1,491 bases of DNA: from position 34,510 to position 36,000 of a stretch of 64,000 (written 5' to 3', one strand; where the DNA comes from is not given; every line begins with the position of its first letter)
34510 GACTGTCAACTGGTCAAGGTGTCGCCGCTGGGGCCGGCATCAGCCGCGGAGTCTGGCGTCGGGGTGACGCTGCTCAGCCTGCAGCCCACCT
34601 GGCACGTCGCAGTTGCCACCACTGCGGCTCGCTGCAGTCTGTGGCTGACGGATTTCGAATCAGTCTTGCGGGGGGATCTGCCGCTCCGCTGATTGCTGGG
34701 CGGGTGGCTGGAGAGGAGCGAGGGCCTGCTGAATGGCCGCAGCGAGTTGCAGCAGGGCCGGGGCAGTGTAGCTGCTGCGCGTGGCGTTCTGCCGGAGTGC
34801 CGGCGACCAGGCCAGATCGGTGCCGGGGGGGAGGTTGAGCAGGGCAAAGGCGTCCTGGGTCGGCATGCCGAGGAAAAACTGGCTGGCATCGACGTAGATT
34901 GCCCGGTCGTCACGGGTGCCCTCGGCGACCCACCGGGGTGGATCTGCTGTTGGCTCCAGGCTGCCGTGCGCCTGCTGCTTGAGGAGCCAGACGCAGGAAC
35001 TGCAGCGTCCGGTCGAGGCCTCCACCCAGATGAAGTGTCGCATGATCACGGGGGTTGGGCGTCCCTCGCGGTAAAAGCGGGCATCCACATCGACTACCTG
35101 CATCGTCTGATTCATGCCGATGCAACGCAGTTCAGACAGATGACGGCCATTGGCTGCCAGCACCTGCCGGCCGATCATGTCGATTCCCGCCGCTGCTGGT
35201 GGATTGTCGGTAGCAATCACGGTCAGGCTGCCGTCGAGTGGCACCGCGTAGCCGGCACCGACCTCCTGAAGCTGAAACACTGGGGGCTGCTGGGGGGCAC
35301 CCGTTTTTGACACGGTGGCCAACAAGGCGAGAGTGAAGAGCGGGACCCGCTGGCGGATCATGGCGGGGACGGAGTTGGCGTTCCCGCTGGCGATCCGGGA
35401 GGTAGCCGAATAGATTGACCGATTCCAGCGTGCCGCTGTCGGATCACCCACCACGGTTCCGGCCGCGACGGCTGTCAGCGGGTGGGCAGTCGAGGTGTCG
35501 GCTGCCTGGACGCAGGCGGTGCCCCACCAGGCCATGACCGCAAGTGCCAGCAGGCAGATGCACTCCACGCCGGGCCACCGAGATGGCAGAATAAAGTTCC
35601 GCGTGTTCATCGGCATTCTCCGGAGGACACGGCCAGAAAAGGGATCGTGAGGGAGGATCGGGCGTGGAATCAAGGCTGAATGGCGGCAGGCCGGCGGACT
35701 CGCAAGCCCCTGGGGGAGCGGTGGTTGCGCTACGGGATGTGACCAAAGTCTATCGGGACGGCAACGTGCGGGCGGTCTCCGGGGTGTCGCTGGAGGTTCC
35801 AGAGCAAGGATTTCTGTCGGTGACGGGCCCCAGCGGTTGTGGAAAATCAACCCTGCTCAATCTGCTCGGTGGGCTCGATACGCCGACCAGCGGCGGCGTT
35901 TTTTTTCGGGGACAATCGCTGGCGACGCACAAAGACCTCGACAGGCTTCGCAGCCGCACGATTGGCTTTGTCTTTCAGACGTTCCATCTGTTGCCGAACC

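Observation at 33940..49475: Compact hybrid PKS-NRPS locus with its own PPTase, ABC exporter parts, an unknown secreted protein and a beta-barrel OMP: candidate lipo-amino-acid or lipopeptide production and export system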

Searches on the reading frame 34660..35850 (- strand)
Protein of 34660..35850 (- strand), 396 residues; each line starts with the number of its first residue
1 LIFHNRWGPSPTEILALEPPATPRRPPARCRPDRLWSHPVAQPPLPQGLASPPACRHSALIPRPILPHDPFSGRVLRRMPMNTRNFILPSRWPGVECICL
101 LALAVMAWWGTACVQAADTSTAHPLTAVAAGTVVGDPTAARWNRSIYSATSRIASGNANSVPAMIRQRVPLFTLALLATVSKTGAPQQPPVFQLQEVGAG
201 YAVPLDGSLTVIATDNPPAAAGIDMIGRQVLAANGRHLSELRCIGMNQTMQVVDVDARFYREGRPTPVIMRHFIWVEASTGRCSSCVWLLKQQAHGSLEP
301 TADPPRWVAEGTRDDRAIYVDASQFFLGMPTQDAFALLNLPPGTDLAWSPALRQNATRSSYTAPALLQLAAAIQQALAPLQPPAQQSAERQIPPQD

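Call 4: search_protein_families(library=pfam, proteins=[window:34660-35850:-], max_evalue=0.01)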
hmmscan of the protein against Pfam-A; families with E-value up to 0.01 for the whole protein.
window:34660-35850:- (396 aa): 0 families

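Call 15: find_homologous_proteins(query=window:34660-35616:-, max_evalue=0.001)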
Query window:34660-35616:- (318 aa): 24 proteins with E <= 0.001 among 8000 candidates.
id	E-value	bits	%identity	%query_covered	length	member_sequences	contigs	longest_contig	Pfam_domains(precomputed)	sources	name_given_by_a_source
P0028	2.0e-189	647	93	99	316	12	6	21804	-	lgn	-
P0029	2.1e-122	426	65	97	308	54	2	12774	-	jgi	-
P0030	4.1e-117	409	68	84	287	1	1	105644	-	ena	-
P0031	2.1e-104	367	61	95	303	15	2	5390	-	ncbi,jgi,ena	-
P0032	2.1e-104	367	69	81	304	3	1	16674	-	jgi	-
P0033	5.9e-104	366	63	87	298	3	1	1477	-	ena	-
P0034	1.1e-103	365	67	82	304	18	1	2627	-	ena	-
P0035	4.9e-103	363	67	81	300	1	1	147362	-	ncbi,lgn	-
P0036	6.5e-103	362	66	83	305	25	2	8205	-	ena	-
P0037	1.2e-100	355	60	91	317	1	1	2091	-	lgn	-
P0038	3.1e-99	350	57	94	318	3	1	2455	-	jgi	-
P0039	4.4e-99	350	55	96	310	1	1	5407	-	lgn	-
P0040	1.2e-98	348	63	81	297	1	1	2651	-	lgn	-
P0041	2.7e-98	347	58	95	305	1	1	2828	-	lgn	-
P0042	4.0e-98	347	63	80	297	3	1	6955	-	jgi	-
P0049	9.1e-74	267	48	85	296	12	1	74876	-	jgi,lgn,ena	-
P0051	8.9e-55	204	40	88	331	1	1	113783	-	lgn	-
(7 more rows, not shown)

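Call 16: find_encoding_contigs(protein=P0051, flank=10000, max_places=2)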
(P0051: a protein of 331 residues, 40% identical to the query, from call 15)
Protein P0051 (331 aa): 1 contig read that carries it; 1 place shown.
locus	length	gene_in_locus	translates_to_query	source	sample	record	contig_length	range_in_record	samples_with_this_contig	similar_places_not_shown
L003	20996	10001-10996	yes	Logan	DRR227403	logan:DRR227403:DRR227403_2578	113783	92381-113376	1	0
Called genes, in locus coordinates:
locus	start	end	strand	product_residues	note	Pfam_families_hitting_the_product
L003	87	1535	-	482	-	PF00479:G6PD_N, PF02781:G6PD_C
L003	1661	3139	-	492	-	PF03446:NAD_binding_2, PF00393:6PGD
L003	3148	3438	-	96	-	-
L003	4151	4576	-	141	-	PF10000:ACT_3, PF13840:ACT_7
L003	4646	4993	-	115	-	PF12680:SnoaL_2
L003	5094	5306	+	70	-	-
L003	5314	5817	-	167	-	-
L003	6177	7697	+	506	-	PF00884:Sulfatase, PF01663:Phosphodiest (faint), PF00884:Sulfatase, PF16347:SGSH_C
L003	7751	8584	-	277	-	PF00459:Inositol_P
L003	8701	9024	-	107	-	-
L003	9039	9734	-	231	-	PF00005:ABC_tran, PF02463:SMC_N (faint)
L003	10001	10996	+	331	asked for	-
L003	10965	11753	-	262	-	PF22624:AASDHPPT_N, PF01648:ACPS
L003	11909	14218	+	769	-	PF07992:Pyr_redox_2 (faint), PF01134:GIDA (weak), PF12831:FAD_oxidored, PF13450:NAD_binding_8 (faint), PF12831:FAD_oxidored, PF25275:Golvesin_C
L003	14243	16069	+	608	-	PF04205:FMN_bind (weak), PF12801:Fer4_5 (weak)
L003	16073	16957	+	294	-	PF03881:Fructosamin_kin, PF01636:APH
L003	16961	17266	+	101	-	PF00543:P-II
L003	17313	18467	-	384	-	PF00696:AA_kinase, PF01472:PUA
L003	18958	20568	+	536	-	PF13522:GATase_6, PF13230:GATase_4, PF13537:GATase_7, PF00156:Pribosyltran (weak)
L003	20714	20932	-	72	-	-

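Call 17: find_encoding_contigs(protein=P0049, flank=10000, max_places=2)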
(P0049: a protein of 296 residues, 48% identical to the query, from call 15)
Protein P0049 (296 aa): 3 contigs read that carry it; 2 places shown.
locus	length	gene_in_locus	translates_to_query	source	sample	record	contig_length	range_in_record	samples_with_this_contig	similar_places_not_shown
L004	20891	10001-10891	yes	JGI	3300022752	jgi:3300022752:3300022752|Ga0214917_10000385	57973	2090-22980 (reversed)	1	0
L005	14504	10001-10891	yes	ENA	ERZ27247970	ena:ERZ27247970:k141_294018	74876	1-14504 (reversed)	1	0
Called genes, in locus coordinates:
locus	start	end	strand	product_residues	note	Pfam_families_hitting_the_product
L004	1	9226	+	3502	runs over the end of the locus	PF00109:ketoacyl-synt, PF02801:Ketoacyl-synt_C, PF16197:KAsynt_C_assoc, PF00698:Acyl_transf_1, PF21089:PKS_DH_N, PF14765:PS-DH, PF08240:ADH_N, PF00107:ADH_zinc_N, +12 more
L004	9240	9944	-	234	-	PF00005:ABC_tran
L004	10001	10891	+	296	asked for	-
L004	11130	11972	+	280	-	PF13365:Trypsin_2 (weak), PF13180:PDZ_2 (weak), PF17820:PDZ_6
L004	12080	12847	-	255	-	PF01648:ACPS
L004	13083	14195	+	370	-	PF01343:Peptidase_S49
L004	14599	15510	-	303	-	-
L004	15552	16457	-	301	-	PF01261:AP_endonuc_2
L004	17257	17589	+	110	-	-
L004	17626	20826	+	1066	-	PF00069:Pkinase, PF07714:PK_Tyr_Ser-Thr, PF24105:Beta-prop_CAF1B_HIR1, PF24805:EIF3I, PF25172:Beta-prop_WDR3_2nd, PF25173:Beta-prop_WDR3_1st, PF25175:Beta-prop_WDR5, PF25391:WD40_Gbeta, +103 more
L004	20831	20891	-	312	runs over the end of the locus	PF00056:Ldh_1_N, PF02866:Ldh_1_C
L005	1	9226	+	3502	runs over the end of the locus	PF00109:ketoacyl-synt, PF02801:Ketoacyl-synt_C, PF16197:KAsynt_C_assoc, PF00698:Acyl_transf_1, PF21089:PKS_DH_N, PF14765:PS-DH, PF08240:ADH_N, PF00107:ADH_zinc_N, +12 more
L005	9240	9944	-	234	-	PF00005:ABC_tran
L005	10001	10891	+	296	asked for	-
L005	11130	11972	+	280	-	PF13365:Trypsin_2 (weak), PF13180:PDZ_2 (weak), PF17820:PDZ_6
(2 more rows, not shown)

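Call 18: find_encoding_contigs(protein=P0035, flank=10000, max_places=2)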
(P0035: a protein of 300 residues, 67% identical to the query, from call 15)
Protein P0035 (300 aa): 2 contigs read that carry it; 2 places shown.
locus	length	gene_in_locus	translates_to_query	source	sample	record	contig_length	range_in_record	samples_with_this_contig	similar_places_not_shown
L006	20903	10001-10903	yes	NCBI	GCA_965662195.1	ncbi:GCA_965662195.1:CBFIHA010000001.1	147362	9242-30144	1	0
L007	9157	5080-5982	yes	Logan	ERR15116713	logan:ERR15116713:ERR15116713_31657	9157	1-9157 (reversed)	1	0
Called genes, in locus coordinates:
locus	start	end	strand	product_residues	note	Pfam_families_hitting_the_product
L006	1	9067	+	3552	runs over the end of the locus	PF00109:ketoacyl-synt, PF02801:Ketoacyl-synt_C, PF16197:KAsynt_C_assoc, PF00698:Acyl_transf_1, PF21089:PKS_DH_N, PF14765:PS-DH, PF08240:ADH_N, PF00107:ADH_zinc_N, +12 more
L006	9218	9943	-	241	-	PF00005:ABC_tran, PF13304:AAA_21 (faint)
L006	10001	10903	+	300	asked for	-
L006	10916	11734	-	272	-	PF22624:AASDHPPT_N, PF01648:ACPS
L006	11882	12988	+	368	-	PF01343:Peptidase_S49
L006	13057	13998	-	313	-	-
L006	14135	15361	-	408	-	PF00589:Phage_integrase (weak)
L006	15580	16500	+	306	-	-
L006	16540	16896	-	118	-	-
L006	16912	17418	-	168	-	PF05119:Terminase_4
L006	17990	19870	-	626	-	PF00476:DNA_pol_A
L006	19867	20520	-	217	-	-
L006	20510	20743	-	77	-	-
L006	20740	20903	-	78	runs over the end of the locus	-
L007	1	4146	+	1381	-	?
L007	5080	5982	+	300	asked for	-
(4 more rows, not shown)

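Call 28: find_related_loci(query=A1, collection=genome_contigs, flank=10000)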
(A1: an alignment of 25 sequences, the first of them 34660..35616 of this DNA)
Query A1 (318 aa) in genome_contigs; peptide patterns used: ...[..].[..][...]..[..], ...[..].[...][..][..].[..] (x = any residue, [..] = any of these).
67 stretches matched a pattern; 27 encode a relative of the query (tblastn E <= 1e-3); 27 distinct loci.
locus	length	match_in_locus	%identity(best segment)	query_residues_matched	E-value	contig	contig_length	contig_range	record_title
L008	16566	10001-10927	66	2-312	1e-128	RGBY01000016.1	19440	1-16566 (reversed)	MAG: Planctomycetia bacterium isolate WB6_4_048 contig_100_15, whole genome shotgun sequence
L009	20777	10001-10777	67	53-311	4e-109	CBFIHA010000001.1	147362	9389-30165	MAG: uncultured Pirellulales bacterium isolate Co_bin_748_permissive genome assembly, contig: Co_bin_748_permissive_c1,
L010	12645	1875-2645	68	47-303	3e-109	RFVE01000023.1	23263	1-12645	MAG: Planctomycetia bacterium isolate WB5_5_029 contig_100_22, whole genome shotgun sequence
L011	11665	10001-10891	54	9-307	5e-102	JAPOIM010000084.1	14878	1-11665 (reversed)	MAG: Planctomycetota bacterium isolate bin36 NODE_84_length_14878_cov_1.926424, whole genome shotgun sequence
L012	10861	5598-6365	62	47-302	8e-101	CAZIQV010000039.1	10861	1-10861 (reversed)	MAG TPA_asm: uncultured Chitinophagaceae bacterium isolate binchicken_co334_154 genome assembly, contig: NODE_11186_leng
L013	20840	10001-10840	52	20-303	6e-86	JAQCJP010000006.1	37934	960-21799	MAG: Planctomycetota bacterium isolate casp40-mb.39 NODE_2528_length_37934_cov_0.099432, whole genome shotgun sequence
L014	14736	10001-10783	51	45-305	5e-85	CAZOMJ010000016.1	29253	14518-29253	MAG TPA_asm: uncultured Candidatus Kuenenia sp. isolate binchicken_co255_452 genome assembly, contig: k141_3535612, whol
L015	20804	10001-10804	50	43-312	1e-84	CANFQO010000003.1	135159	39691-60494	MAG: Planctomycetaceae bacterium isolate Jr-14may18-66 genome assembly, contig: Jr-14may18-C143, whole genome shotgun se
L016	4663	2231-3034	53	53-317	3e-84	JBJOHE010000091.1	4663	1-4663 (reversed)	MAG: Planctomycetota bacterium isolate sharkriverslough_2019_sw_WHONDRS-S19S_0042_B_bin.32 scaffold_2101033, whole genom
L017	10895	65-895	49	34-312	4e-83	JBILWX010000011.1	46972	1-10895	MAG: Pirellulales bacterium isolate ME2018-09-29_3300049629_group8_bin164 Rohwer_bin1746_scaffold_193_c1, whole genome s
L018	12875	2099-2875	52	45-303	3e-81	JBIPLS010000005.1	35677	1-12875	MAG: Pirellulales bacterium isolate ME2013-08-30_3300042905_group4_bin3 Rohwer_bin1712_scaffold_635_c1, whole genome sho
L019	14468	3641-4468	46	31-307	2e-78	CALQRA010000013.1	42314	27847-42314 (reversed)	MAG: Candidatus Kuenenia stuttgartiensis isolate HRSG-H1-bin-26 genome assembly, contig: HRSG-H1-C427, whole genome shot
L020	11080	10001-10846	45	25-314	2e-77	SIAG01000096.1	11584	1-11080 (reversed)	MAG: Planctomycetaceae bacterium isolate Baikal-deep-G168 BACOMB-C26932, whole genome shotgun sequence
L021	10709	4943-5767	46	25-307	3e-77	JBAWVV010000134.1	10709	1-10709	MAG: Planctomycetia bacterium isolate ELA020 MAG020_134, whole genome shotgun sequence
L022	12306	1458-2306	45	19-303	4e-77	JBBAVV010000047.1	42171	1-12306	MAG: Pirellulales bacterium isolate EUL_332 ctg47-EUL_332, whole genome shotgun sequence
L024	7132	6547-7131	60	23-218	8e-69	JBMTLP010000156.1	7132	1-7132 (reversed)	MAG: Pirellulales bacterium isolate LKB_V2_S15_100percent_par_LKB_V2_S15_metabat.40 NODE_8215_length_7132_cov_3.337572,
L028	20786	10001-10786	37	42-299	8e-51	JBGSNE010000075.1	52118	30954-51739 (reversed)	MAG: Pirellulaceae bacterium isolate JTS-AC248 k141_677943, whole genome shotgun sequence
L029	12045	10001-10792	37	41-299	7e-49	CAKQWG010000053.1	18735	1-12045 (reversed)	MAG: uncultured Pirellulaceae bacterium isolate REFINED_METABAT215_TOP10_CONTIGS_1500_ASSEMBLY_K77_MERGED__Nepal_MoBio_F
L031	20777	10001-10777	37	50-310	2e-48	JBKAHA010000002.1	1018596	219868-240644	MAG: Aureliella sp. isolate p Ske_MAG1_0002, whole genome shotgun sequence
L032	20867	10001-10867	32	19-304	1e-46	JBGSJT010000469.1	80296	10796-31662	MAG: Pirellulaceae bacterium isolate JTS-AC163 k141_4152321, whole genome shotgun sequence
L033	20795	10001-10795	36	44-299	5e-46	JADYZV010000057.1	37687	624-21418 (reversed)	MAG: Pirellulaceae bacterium isolate SJ586 c_000000535191, whole genome shotgun sequence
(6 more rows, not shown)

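Call 33: search_protein_families(library=pfam, proteins=[L028:7698-8768:-, L028:7178-7690:-, L003:8701-9024:-, L031:8458-8907:-, L032:7970-9055:-, L003:11819-14218:+], max_evalue=0.01)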
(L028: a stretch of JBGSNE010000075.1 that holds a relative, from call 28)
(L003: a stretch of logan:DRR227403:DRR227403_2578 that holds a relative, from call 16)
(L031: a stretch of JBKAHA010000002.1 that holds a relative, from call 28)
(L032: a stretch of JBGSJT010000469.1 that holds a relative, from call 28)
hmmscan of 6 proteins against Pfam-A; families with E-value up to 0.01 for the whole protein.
L028:7698-8768:- (356 aa): 1 family
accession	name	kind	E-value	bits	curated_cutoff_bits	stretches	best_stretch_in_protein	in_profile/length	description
PF12127.13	FloA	-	2.3e-140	467.6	34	1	26-343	4-312/314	Flotillin-like protein FloA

L028:7178-7690:- (170 aa): 0 families

L003:8701-9024:- (107 aa): 0 families

L031:8458-8907:- (149 aa): 0 families

L032:7970-9055:- (361 aa): 1 family
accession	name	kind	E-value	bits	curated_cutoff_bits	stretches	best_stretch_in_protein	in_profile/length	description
PF12127.13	FloA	-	7.2e-140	466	34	1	31-348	4-312/314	Flotillin-like protein FloA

L003:11819-14218:+ (799 aa): 9 families
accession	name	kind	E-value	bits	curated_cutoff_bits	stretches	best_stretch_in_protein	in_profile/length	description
PF12831.13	FAD_oxidored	-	9.4e-69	233.1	27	2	461-620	272-413/416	FAD dependent oxidoreductase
PF25275.1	Golvesin_C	-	8.4e-14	52.2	31.6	1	670-795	3-130/132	Golvesin C-terminal domain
PF07992.20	Pyr_redox_2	-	1.2e-05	25.4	26.1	1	231-281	2-194/291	Pyridine nucleotide-disulphide oxidoreductase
PF13450.12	NAD_binding_8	-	1.3e-05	25.8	21.9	1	234-273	1-40/68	NAD(P)-binding Rossmann-like domain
PF01134.28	GIDA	-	1.4e-05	24.8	22.1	1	231-260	1-30/391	Glucose inhibited division protein A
PF00070.33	Pyr_redox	-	0.00023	22.1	22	1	232-265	2-35/82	Pyridine nucleotide-disulphide oxidoreductase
PF01266.30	DAO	-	0.00037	20.6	27.9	1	231-271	1-42/353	FAD dependent oxidoreductase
PF03486.20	HI0933_like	-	0.00055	19.9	50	1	231-264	2-35/244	HI0933-like protein Rossmann domain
PF00890.30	FAD_binding_2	-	0.00055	19.7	20.4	1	231-267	1-37/414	FAD binding domain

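Call 35: predict_structure(alignment_id=A1)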
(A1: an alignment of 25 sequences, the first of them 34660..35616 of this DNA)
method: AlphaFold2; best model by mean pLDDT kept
length: 318 residues; sequences in the alignment: 25
mean_pLDDT: 86.5   pTM: 0.79
mean pLDDT of the five models: 86.5, 86.4, 84.2, 83.3, 80.2
residues with pLDDT >= 90: 225; 70-90: 39; 50-70: 26; < 50: 28
segments of 3 or more residues with pLDDT < 50: 1-15, 33-41
pLDDT, mean of each block of 10 residues (from residue 1): 41 47 57 46 84 95 96 93 88 95 88 94 97 96 93 92 95 97 94 97 96 95 97 96 91 91 96 97 96 96 69 56
secondary structure, 60 per line:
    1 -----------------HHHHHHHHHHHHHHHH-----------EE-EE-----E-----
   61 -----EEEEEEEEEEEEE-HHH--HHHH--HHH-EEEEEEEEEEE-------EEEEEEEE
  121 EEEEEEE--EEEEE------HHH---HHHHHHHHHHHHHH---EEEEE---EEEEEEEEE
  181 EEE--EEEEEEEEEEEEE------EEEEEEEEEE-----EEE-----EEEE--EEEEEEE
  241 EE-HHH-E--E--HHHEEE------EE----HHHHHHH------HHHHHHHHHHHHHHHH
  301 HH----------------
elements in order: H18-33 E66-78 H85-88 E95-105 E113-127 E130-134 H147-160 E164-168 E172-183 E186-198 E205-214 E220-222 E228-231 E234-242 E257-259 H272-278 H285-302
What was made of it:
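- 34660..35616 (-): Secreted protein of unknown function with no recognisable fold (318 aa). AF2 pLDDT 86.5 (call 35).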

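Call 38: search_protein_families(library=pfam, proteins=[L033:6717-7862:-, L033:5695-6600:-, L033:4673-5698:-, L033:8498-9010:+, L011:761-1987:-, L033:11783-12868:-], max_evalue=0.01)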
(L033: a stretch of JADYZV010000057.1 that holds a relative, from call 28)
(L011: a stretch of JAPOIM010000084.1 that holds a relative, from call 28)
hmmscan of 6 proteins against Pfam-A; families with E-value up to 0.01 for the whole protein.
L033:6717-7862:- (381 aa): 7 families
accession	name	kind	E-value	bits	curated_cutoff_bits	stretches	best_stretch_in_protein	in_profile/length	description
PF07726.17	AAA_3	-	7.7e-64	213.9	27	1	101-231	1-131/131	ATPase family associated with various cellular activities (AAA)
PF17863.7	AAA_lid_2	-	5.6e-21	74.5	22.7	1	308-374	8-74/74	AAA lid domain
PF20030.5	bpMoxR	-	1.9e-14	53.7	27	1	72-249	4-180/205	MoxR domain in the MoxR-vWA-beta-propeller ternary systems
PF07728.20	AAA_5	-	2.3e-13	50.8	22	1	101-229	1-139/139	AAA domain (dynein-related subfamily)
PF05496.18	RuvB_N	-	0.0012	19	27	1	99-194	33-116/159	Holliday junction DNA helicase RuvB P-loop domain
PF00004.35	AAA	-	0.0029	18.5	21.2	1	103-212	2-110/131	ATPase family associated with various cellular activities (AAA)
PF00493.29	MCM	-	0.0032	17.1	23.3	1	78-213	36-174/224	MCM P-loop domain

L033:5695-6600:- (301 aa): 3 families
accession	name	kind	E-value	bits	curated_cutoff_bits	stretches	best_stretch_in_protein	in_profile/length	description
PF01882.25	DUF58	-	4.5e-79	265.1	23.4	1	52-264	1-215/216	Protein of unknown function DUF58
PF13519.12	VWA_2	-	1.2e-13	52.1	27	1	91-194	3-106/107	von Willebrand factor type A domain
PF05762.20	VWA_CoxE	-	5.1e-05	23.2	26.4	1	155-203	115-168/222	VWA domain containing CoxE-like protein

L033:4673-5698:- (341 aa): 3 families
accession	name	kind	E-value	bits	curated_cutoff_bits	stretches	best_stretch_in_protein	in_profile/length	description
PF13584.12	BatD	-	2.8e-06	28.3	24.1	1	55-156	2-92/92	BatD DUF11 like domain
PF14316.11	DUF4381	-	0.00059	20.6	27.2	1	186-262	17-87/145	Domain of unknown function (DUF4381)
PF06532.16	NrsF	-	0.0067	16.7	26.8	0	179-221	41-83/204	Negative regulator of sigma F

L033:8498-9010:+ (170 aa): 4 families
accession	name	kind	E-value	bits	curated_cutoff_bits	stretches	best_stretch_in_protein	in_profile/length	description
PF13302.13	Acetyltransf_3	-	1.2e-20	75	25.4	1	14-139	3-138/138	Acetyltransferase (GNAT) domain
PF00583.31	Acetyltransf_1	-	1.2e-08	35.7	20.7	1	40-138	11-116/116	Acetyltransferase (GNAT) family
PF13508.13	Acetyltransf_7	-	0.00016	22.4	27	1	73-139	15-83/84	Acetyltransferase (GNAT) domain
PF08445.16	FR47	-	0.0037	17.7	22.1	1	93-141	30-80/86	FR47-like protein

L011:761-1987:- (408 aa): 5 families
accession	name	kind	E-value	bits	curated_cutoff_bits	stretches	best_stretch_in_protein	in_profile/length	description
PF07726.17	AAA_3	-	2.4e-63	212.3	27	1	133-263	1-131/131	ATPase family associated with various cellular activities (AAA)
PF17863.7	AAA_lid_2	-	2.9e-23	81.8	22.7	1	327-398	3-74/74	AAA lid domain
PF07728.20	AAA_5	-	2.5e-15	57.1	22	1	133-261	1-139/139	AAA domain (dynein-related subfamily)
PF20030.5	bpMoxR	-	1.6e-06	27.8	27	1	105-270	5-169/205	MoxR domain in the MoxR-vWA-beta-propeller ternary systems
PF00004.35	AAA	-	3.6e-05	24.7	21.2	1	139-265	6-127/131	ATPase family associated with various cellular activities (AAA)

L033:11783-12868:- (361 aa): 0 families
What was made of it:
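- Tried and rejected: Permease next to the ATPase in megasynthase-free loci: the neighbours are FloA, MoxR/BatD, GNAT, sulfatase and inositol phosphatase genes (calls 33, 38).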

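Call 39: fold_search(model_id=the predicted structure, library=pdb)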
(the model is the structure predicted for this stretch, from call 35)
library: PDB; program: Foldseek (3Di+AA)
matches with E <= 10: 337; with E <= 0.001: 0
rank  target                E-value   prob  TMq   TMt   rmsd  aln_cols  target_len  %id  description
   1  9exg_A                1.8e-01  0.23  0.14  0.13   9.8       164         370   10  Crystal structure of Yeast Clathrin Heavy Chain N-terminal domain bound to Epsin-2 peptide (LIDL) (released 2024-11-13)
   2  3qsz_A                1.8e-01  0.10  0.15  0.22  15.7       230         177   10  Crystal Structure of the STAR-related lipid transfer protein (fragment 25-204) from Xanthomonas axonopodis at the reso (released 2011-04-20)
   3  6bm0_A                3.2e-01  0.08  0.14  0.05  14.3       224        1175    6  Cryo-EM structure of human CPSF-160-WDR33 complex at 3.8 A resolution (released 2017-11-22)
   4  8url                  3.4e-01  0.06  0.15  0.11  20.0       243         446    9  The Apo NanJ structure from Clostridium perfringens (released 2024-09-04)
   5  8y9m_A                3.4e-01  0.05  0.09  0.04  18.1       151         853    9  Cas12h1(D465A)-crRNA-dsDNA ternary complex (released 2025-02-12)
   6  9ex5_A                4.0e-01  0.18  0.14  0.13   9.0       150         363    9  Crystal structure of Yeast Clathrin Heavy Chain N-terminal domain bound to Epsin-5 peptide (LIDL) (released 2024-11-13)
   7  9eyt_A                4.3e-01  0.09  0.15  0.13  16.5       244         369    9  Crystal structure of Yeast Clathrin Heavy Chain N-terminal domain bound to Epsin-1 peptide (LIDL) (released 2024-11-13)
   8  9ext_A                4.8e-01  0.15  0.14  0.13   9.9       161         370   10  Crystal structure of Yeast Clathrin Heavy Chain N-terminal domain bound to APL2/AP-1 Beta peptide (LLDL) (released 2024-11-13)
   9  9jz0_B                5.0e-01  0.12  0.13  0.10  14.9       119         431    9  portal-tail complex of DNA-ejected T7 (released 2024-12-11)
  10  9exf_A                5.3e-01  0.14  0.14  0.12   9.8       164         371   10  Crystal structure of Yeast Clathrin Heavy Chain N-terminal domain bound to YAP1801 peptide (LIDM) (released 2024-11-13)
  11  6x04_G                5.3e-01  0.06  0.13  0.13  18.6       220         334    8  Nup133 (aa55-481) from S. cerevisiae bound by VHH-SAN5 (released 2020-12-09)
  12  8y9l_A                5.3e-01  0.04  0.08  0.05  17.9       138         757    8  Cas12h1-crRNA binary complex (released 2025-02-12)
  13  8y9n_A                5.3e-01  0.04  0.09  0.04  17.9       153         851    9  Cas12h1-crRNA-dsDNA ternary complex (released 2025-02-12)
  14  9ex5_B                5.6e-01  0.15  0.14  0.13   9.2       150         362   10  Crystal structure of Yeast Clathrin Heavy Chain N-terminal domain bound to Epsin-5 peptide (LIDL) (released 2024-11-13)
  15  9ext_B                6.0e-01  0.13  0.14  0.13   9.8       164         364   10  Crystal structure of Yeast Clathrin Heavy Chain N-terminal domain bound to APL2/AP-1 Beta peptide (LLDL) (released 2024-11-13)
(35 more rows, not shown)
